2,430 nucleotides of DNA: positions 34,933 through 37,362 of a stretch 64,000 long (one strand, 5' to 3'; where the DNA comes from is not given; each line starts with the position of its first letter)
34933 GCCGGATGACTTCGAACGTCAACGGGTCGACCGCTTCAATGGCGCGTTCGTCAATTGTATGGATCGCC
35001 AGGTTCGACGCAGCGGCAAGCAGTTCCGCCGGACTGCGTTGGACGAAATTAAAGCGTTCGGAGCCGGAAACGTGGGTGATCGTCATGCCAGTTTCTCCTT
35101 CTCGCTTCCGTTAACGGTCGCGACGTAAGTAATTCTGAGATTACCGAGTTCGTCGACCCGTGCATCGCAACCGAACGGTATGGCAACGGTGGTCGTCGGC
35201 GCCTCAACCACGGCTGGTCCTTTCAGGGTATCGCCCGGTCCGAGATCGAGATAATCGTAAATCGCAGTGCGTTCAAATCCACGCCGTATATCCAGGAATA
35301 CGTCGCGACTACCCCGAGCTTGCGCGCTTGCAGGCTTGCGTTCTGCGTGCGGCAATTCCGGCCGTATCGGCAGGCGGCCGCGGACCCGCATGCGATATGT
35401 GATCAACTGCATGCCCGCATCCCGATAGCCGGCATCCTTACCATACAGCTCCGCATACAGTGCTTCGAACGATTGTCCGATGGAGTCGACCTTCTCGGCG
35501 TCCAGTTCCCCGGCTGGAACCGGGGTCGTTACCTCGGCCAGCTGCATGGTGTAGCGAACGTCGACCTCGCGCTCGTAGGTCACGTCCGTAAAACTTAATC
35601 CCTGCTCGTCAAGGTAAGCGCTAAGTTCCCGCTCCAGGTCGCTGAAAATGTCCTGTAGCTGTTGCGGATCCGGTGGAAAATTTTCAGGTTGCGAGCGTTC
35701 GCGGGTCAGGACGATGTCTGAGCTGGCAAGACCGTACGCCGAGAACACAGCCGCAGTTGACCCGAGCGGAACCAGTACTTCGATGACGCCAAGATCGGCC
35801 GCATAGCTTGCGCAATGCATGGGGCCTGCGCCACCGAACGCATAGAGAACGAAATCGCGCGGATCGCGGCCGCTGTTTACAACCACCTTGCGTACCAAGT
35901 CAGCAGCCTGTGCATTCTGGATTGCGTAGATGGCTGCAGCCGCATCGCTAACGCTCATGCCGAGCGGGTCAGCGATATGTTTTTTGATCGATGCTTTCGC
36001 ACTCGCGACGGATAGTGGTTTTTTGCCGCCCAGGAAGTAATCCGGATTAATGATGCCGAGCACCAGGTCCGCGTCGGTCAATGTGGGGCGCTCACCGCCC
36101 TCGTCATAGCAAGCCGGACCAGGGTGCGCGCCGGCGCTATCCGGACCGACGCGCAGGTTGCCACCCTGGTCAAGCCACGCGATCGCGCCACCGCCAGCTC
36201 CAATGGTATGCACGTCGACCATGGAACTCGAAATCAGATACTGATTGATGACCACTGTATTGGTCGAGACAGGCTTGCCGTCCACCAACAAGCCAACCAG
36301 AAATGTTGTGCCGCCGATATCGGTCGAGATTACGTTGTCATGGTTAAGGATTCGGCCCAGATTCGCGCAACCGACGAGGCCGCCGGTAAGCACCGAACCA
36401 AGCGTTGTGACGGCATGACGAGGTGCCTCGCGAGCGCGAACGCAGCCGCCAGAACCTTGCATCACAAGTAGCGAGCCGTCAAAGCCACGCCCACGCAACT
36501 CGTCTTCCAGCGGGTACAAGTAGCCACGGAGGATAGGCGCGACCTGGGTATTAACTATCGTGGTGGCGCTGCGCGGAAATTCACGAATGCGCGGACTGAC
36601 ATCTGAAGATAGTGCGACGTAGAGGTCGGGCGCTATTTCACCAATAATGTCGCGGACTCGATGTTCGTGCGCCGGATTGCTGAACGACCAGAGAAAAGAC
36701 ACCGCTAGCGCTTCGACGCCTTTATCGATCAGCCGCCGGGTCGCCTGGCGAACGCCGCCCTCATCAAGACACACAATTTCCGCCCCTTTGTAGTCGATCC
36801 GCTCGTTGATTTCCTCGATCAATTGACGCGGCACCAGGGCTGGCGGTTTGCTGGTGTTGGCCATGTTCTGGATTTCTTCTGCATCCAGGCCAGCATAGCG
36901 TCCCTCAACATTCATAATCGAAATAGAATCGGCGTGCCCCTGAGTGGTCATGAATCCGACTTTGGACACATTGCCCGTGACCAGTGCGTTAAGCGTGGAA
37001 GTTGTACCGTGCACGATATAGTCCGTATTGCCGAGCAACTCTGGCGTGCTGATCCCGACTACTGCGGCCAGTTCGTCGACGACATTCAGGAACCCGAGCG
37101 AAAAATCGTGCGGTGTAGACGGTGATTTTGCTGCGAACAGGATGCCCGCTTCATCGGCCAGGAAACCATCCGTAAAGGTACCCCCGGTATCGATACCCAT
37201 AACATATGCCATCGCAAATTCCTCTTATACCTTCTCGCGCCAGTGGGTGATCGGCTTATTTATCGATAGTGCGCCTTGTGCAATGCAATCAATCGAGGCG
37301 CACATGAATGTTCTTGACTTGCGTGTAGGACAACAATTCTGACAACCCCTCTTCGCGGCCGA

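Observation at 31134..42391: Coherent catabolic cargo around the carboxylase-like genes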

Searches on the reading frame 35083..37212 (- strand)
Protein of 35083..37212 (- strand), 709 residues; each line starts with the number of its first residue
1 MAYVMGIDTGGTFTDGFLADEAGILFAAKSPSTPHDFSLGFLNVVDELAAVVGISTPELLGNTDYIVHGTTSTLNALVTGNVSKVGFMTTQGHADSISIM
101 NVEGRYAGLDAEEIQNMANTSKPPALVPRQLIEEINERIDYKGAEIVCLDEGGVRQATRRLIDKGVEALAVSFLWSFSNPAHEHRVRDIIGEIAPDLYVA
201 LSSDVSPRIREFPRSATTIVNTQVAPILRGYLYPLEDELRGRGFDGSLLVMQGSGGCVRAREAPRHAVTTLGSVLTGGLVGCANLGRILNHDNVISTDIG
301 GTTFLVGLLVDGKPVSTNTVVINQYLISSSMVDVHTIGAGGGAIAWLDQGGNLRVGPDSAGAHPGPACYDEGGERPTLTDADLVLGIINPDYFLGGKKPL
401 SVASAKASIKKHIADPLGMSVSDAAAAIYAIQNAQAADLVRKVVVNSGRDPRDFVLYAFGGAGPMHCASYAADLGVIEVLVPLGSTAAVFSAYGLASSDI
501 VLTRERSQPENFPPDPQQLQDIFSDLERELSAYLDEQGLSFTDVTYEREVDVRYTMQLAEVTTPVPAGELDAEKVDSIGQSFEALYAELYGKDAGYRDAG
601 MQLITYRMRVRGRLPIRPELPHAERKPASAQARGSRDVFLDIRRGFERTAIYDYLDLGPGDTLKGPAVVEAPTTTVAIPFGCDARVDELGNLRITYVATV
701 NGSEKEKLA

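Call 3: search_protein_families(library=pfam, proteins=[window:35083-37212:-])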
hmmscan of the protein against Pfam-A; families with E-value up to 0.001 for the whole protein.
window:35083-37212:- (709 aa): 3 families
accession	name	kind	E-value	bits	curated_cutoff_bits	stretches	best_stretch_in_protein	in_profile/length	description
PF01968.24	Hydantoinase_A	-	4.6e-78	262.8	22.9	1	214-501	1-288/291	Hydantoinase/oxoprolinase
PF05378.19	Hydant_A_N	-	5.8e-37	127.5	25.2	1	5-193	2-175/176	Hydantoinase/oxoprolinase N-terminal region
PF19278.4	Hydant_A_C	-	4.2e-22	78.9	21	1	517-688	12-184/193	Hydantoinase/oxoprolinase C-terminal domain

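Call 4: search_protein_families(library=ncbifam, proteins=[window:35083-37212:-])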
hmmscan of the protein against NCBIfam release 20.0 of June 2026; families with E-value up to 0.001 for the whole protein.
window:35083-37212:- (709 aa): 3 families
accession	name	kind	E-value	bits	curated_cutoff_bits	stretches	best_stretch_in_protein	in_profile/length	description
NF050156.1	CapLactmsAlpCapA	equivalog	1.7e-157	525.7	1000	1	3-696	1-687/689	caprolactamase subunit alpha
NF042975.2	AcphenoCarb_ApcC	equivalog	1.2e-130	436.9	1500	1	5-689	11-704/733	acetophenone carboxylase subunit gamma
NF042960.1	AcphenoCarb_ApcA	equivalog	8.3e-81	272.1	1250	2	154-694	126-655/658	acetophenone carboxylase subunit alpha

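Call 11: find_homologous_proteins(query=window:35083-37212:-)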
Query window:35083-37212:- (709 aa): 7536 proteins with E <= 0.001 among 8000 candidates; the best 120 are listed.
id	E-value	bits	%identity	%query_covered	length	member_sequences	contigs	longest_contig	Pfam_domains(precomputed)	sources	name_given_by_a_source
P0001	0.0e+0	1584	100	100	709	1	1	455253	PF01968.25,PF19278.5,PF05378.20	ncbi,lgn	-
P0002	0.0e+0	1227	79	99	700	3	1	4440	PF01968.25,PF19278.5,PF05378.20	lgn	-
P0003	0.0e+0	1220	78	99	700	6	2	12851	PF01968.25,PF19278.5,PF05378.20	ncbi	-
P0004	0.0e+0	1213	78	99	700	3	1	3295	PF01968.25,PF19278.5,PF05378.20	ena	-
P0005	0.0e+0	1211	78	99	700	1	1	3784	PF01968.25,PF19278.5,PF05378.20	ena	-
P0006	0.0e+0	1210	77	99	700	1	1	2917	PF01968.25,PF19278.5,PF05378.20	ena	-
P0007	0.0e+0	1209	78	99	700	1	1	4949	PF01968.25,PF19278.5,PF05378.20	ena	-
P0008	0.0e+0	1152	73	98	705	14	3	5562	PF01968.25,PF19278.5,PF05378.20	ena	-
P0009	0.0e+0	1149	73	98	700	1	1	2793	PF01968.25,PF19278.5,PF05378.20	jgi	jgi:N-methylhydantoinase A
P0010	0.0e+0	1148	72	99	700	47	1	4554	PF01968.25,PF19278.5,PF05378.20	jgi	jgi:N-methylhydantoinase A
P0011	0.0e+0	1146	72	99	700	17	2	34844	PF01968.25,PF19278.5,PF05378.20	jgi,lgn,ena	jgi:N-methylhydantoinase A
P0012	0.0e+0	1142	73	99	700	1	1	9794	PF01968.25,PF19278.5,PF05378.20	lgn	-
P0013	0.0e+0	1138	72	99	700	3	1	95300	PF01968.25,PF19278.5,PF05378.20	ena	-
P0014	0.0e+0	1132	71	99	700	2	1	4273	PF01968.25,PF19278.5,PF05378.20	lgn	-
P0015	0.0e+0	1132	72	98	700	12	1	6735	PF01968.25,PF19278.5,PF05378.20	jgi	jgi:N-methylhydantoinase A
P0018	0.0e+0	1125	71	99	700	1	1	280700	PF01968.25,PF19278.5,PF05378.20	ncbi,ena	-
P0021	0.0e+0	1121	71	99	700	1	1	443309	PF01968.25,PF19278.5,PF05378.20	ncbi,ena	-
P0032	0.0e+0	1050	68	98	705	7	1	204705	PF01968.25,PF19278.5,PF05378.20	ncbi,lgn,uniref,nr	ncbi:hydantoinase/oxoprolinase family protein [Burkholderia diffusa]|uniref:hydantoinase/oxoprolinas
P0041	0.0e+0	1035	68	98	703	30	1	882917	PF01968.25,PF19278.5,PF05378.20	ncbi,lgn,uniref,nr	ncbi:hydantoinase/oxoprolinase family protein [Amycolatopsis dendrobii]|uniref:Hydantoinase/oxoproli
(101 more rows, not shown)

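Call 12: find_encoding_contigs(protein=P0001, flank=10000, max_places=3)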
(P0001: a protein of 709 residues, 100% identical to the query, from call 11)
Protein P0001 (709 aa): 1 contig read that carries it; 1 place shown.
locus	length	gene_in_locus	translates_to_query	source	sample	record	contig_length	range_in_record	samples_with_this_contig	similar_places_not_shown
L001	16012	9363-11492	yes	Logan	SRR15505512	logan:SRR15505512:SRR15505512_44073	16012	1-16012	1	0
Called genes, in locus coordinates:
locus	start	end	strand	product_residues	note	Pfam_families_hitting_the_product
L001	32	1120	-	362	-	PF24624:Int_N, PF13495:Phage_int_SAM_4 (weak), PF00589:Phage_integrase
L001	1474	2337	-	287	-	PF12834:Phage_int_SAM_2, PF12835:Integrase_1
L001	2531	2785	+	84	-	-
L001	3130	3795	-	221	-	-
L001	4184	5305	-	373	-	PF02311:AraC_binding (faint), PF07883:Cupin_2 (faint)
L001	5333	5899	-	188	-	-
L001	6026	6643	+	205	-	PF01613:Flavin_Reduct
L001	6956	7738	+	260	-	PF23441:SDR, PF00106:adh_short, PF08659:KR, PF13561:adh_short_C2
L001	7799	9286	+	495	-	PF00171:Aldedh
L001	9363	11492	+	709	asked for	PF05378:Hydant_A_N, PF01968:Hydantoinase_A, PF19278:Hydant_A_C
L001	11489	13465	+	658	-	PF02538:Hydantoinase_B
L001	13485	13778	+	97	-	-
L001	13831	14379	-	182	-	PF22381:Staph_reg_Sar_Rot (weak), PF12802:MarR_2, PF01047:MarR, PF12840:HTH_20 (weak), PF13412:HTH_24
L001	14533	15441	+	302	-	PF00701:DHDPS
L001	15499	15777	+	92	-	-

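Call 13: find_encoding_contigs(protein=P0013, flank=10000, max_places=3)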
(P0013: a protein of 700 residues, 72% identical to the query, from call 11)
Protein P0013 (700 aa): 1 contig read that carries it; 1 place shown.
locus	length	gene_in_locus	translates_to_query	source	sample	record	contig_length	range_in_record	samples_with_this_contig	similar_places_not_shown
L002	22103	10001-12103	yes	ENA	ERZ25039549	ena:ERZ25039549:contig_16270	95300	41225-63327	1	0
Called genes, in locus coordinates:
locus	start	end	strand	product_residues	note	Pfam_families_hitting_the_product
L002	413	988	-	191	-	PF04879:Molybdop_Fe4S4, PF00384:Molybdopterin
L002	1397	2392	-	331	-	PF00126:HTH_1, PF03466:LysR_substrate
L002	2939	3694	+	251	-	PF00106:adh_short, PF08659:KR, PF23441:SDR, PF13561:adh_short_C2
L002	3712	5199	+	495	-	PF00171:Aldedh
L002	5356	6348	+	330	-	PF00532:Peripla_BP_1, PF13377:Peripla_BP_3 (faint), PF13407:Peripla_BP_4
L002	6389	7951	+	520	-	PF00005:ABC_tran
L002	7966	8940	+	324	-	PF02653:BPD_transp_2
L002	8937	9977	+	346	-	PF02653:BPD_transp_2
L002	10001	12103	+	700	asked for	PF05378:Hydant_A_N, PF01968:Hydantoinase_A, PF19278:Hydant_A_C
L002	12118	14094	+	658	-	PF02538:Hydantoinase_B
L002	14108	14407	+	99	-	-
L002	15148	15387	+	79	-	-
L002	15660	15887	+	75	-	-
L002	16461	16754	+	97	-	PF18291:HU-HIG (weak), PF00216:Bac_DNA_binding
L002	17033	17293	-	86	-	-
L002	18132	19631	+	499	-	PF00665:rve (weak), PF22483:Mu-transpos_C_2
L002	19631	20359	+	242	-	PF01695:IstB_IS21, PF00308:Bac_DnaA (weak)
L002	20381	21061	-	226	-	-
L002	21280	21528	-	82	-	-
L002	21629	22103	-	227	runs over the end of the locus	PF02798:GST_N, PF13409:GST_N_2, PF13417:GST_N_3, PF00043:GST_C (weak), PF13410:GST_C_2 (weak)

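Call 14: find_encoding_contigs(protein=P0003, flank=10000, max_places=3)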
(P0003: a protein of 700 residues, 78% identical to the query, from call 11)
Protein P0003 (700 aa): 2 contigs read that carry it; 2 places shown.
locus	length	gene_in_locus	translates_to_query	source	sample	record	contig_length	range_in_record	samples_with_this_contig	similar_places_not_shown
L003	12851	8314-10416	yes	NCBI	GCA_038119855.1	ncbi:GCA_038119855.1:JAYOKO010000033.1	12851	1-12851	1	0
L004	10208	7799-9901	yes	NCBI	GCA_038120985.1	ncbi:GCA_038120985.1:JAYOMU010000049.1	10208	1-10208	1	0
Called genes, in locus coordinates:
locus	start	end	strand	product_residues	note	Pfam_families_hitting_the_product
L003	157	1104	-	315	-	PF02311:AraC_binding (faint), PF07883:Cupin_2 (weak)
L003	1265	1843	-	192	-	-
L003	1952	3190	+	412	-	PF00355:Rieske, PF00848:Ring_hydroxyl_A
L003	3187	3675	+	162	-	PF13577:SnoaL_4, PF00866:Ring_hydroxyl_B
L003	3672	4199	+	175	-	PF01047:MarR, PF13463:HTH_27 (weak), PF12802:MarR_2, PF13412:HTH_24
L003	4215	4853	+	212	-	PF01613:Flavin_Reduct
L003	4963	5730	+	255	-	PF23441:SDR (weak), PF00106:adh_short, PF08659:KR, PF13561:adh_short_C2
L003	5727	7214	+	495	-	PF00171:Aldedh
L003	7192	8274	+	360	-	-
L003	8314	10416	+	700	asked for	PF05378:Hydant_A_N, PF01968:Hydantoinase_A, PF19278:Hydant_A_C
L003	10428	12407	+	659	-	PF02538:Hydantoinase_B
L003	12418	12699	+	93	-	-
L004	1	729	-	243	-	?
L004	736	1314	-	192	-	PF02627:CMD (faint)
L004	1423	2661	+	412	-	PF00355:Rieske, PF00848:Ring_hydroxyl_A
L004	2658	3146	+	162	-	PF13577:SnoaL_4, PF00866:Ring_hydroxyl_B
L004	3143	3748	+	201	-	-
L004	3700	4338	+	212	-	PF01613:Flavin_Reduct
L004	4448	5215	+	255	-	PF23441:SDR (weak), PF00106:adh_short, PF08659:KR, PF13561:adh_short_C2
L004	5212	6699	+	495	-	PF00171:Aldedh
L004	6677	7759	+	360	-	-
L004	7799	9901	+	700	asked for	PF05378:Hydant_A_N, PF01968:Hydantoinase_A, PF19278:Hydant_A_C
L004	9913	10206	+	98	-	?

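Call 17: find_related_loci(query=A1, collection=genome_contigs, flank=10000)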
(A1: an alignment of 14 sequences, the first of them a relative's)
Query A1 (709 aa) in genome_contigs; peptide patterns used: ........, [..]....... (x = any residue, [..] = any of these).
599 stretches matched a pattern (row limit reached: there are more); 580 encode a relative of the query (tblastn E <= 1e-3); the best 80 are kept; 80 distinct loci.
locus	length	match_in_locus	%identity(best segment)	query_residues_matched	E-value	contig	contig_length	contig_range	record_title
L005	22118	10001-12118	67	1-707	0e+0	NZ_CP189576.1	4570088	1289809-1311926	Pseudarthrobacter sp. S9 chromosome, complete genome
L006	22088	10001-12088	68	1-696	0e+0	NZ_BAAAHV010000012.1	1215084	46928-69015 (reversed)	Amycolatopsis albidoflavus strain JCM 11300 sequence12, whole genome shotgun sequence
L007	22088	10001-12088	65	1-696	0e+0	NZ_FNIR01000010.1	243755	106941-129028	Klenkia soli strain DSM 45843, whole genome shotgun sequence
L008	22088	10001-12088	65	1-696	0e+0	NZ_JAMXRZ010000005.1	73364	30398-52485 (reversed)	Klenkia sp. PcliD-1-E NODE_5_length_73364_cov_19.583967, whole genome shotgun sequence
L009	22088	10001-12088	56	1-694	0e+0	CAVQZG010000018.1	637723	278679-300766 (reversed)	MAG: uncultured Actinomycetes bacterium isolate MFD00031.bin.1.92 genome assembly, contig: contig_5622, whole genome sho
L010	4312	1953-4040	41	3-696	2e-172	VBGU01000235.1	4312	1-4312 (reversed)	MAG: Chloroflexi bacterium isolate CF_86 14_1009_16_30cm_scaffold_74827, whole genome shotgun sequence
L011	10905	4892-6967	42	3-692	1e-162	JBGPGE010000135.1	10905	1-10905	MAG: Candidatus Binatia bacterium isolate OBJ_0618_7090110_5 k141_5065752_length_10905_cov_19.9987, whole genome shotgun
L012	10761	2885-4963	42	2-692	1e-161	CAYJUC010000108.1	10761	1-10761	MAG TPA_asm: uncultured bacterium isolate ERP125453_co1_273 genome assembly, contig: NODE_7107_length_10761_cov_12.27246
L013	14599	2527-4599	38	1-694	2e-161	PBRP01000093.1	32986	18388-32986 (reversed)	MAG: Gammaproteobacteria bacterium isolate NP949 MHASMcontig_331701, whole genome shotgun sequence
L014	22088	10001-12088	40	1-694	4e-160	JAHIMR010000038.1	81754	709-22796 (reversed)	MAG: Actinomycetota bacterium isolate KR13_N2.mb.8 KR13_N2.mb.8_k141_107495, whole genome shotgun sequence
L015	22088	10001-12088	40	1-694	6e-157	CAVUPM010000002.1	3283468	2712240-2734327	MAG: uncultured Candidatus Rokubacteria bacterium isolate MFD06229.bin.2.170 genome assembly, contig: contig_1307, whole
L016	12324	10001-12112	40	1-701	7e-157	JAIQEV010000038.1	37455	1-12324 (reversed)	MAG: Terriglobia bacterium isolate SRVP_26 SR-VP_26_10_2019_2_100cm_scaffold_828, whole genome shotgun sequence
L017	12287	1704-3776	41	3-694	2e-149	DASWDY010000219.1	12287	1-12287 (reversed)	MAG TPA_asm: Candidatus Limnocylindria bacterium isolate SMAG_U2748 k141_873754, whole genome shotgun sequence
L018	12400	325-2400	42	3-692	2e-149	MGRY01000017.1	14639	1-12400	MAG: Deltaproteobacteria bacterium RIFCSPLOWO2_02_56_12 rifcsplowo2_02_sub10_scaffold_1167, whole genome shotgun sequenc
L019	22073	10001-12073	43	3-696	1e-148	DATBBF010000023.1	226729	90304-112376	MAG TPA_asm: Solirubrobacteraceae bacterium isolate SMAG_U5752 k141_2409512, whole genome shotgun sequence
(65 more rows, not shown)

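Call 19: search_protein_families(library=pfam, proteins=[L003:7192-8274:+, L003:1952-3190:+, L003:157-1104:-], max_evalue=1)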
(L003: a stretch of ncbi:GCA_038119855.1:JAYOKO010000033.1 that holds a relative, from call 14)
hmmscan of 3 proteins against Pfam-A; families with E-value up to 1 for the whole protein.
L003:7192-8274:+ (360 aa): 1 family
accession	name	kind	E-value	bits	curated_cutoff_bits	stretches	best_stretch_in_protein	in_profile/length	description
PF22320.2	Zona_CL1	-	0.25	11.6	26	1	112-161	14-63/131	Zonadhesin, first cohesin-like domain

L003:1952-3190:+ (412 aa): 2 families
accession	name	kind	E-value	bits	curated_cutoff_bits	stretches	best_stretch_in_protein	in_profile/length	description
PF00848.25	Ring_hydroxyl_A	-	2.2e-18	67.4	24.9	1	199-411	14-207/208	Ring hydroxylating alpha subunit (catalytic domain)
PF00355.32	Rieske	-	9.4e-18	64.4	20.3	1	43-127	1-83/88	Rieske [2Fe-2S] domain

L003:157-1104:- (315 aa): 2 families
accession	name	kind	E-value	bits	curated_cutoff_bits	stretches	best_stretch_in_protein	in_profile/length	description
PF07883.17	Cupin_2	-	6.3e-13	48.7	27.2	2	24-88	3-66/70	Cupin domain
PF02311.25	AraC_binding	-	1.6e-05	25.1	21.1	1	219-259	17-57/135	AraC-like ligand binding domain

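Call 20: search_solved_structures(query=window:35083-37212:-)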
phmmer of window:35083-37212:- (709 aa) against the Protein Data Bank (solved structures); distinct sequences matched with E-value up to 0.001: 6.
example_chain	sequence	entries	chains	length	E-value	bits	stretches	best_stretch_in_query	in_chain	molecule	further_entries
5l9w_B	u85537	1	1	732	3.6e-117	395.8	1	6-686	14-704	Acetophenone carboxylase gamma subunit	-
7hk5_A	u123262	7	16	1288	8e-107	361.6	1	5-702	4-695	N-methylhydantoinase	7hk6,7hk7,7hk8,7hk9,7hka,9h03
6yra_A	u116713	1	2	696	9.3e-105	354.8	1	3-689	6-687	5-oxoprolinase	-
5m45_B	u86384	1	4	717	8.3e-93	315.3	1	3-687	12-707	Acetone carboxylase beta subunit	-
5svb_B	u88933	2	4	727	2.3e-92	313.8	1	3-687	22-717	Acetone carboxylase beta subunit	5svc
5l9w_b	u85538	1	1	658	2.5e-61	211.3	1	3-694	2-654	Acetophenone carboxylase alpha subunit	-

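Call 25: find_encoding_contigs(protein=P0021, flank=10000, max_places=2)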
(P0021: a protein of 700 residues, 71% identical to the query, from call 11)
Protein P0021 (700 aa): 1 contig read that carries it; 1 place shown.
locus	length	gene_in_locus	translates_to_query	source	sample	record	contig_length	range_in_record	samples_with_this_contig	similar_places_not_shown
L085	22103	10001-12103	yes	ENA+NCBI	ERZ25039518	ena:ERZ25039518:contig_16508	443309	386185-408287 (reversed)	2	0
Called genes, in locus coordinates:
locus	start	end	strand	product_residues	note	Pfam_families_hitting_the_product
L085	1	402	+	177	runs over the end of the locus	PF01613:Flavin_Reduct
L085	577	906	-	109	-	-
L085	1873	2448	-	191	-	PF02525:Flavodoxin_2, PF03358:FMN_red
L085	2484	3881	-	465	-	PF01979:Amidohydro_1, PF07969:Amidohydro_3 (weak)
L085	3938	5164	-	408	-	PF00355:Rieske, PF00848:Ring_hydroxyl_A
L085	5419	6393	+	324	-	PF00126:HTH_1, PF03466:LysR_substrate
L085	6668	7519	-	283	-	PF02668:TauD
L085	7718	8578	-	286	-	PF02668:TauD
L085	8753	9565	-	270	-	PF02900:LigB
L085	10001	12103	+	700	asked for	PF05378:Hydant_A_N, PF01968:Hydantoinase_A, PF19278:Hydant_A_C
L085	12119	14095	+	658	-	PF02538:Hydantoinase_B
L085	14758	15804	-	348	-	PF02653:BPD_transp_2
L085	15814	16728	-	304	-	PF02653:BPD_transp_2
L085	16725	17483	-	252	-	PF00005:ABC_tran, PF02463:SMC_N (faint), PF13304:AAA_21 (weak)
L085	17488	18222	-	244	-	PF00005:ABC_tran, PF12399:BCA_ABC_TP_C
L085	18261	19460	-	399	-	PF13433:Peripla_BP_5 (weak), PF13458:Peripla_BP_6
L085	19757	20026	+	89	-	-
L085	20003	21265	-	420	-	PF00067:p450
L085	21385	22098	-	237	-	PF07110:EthD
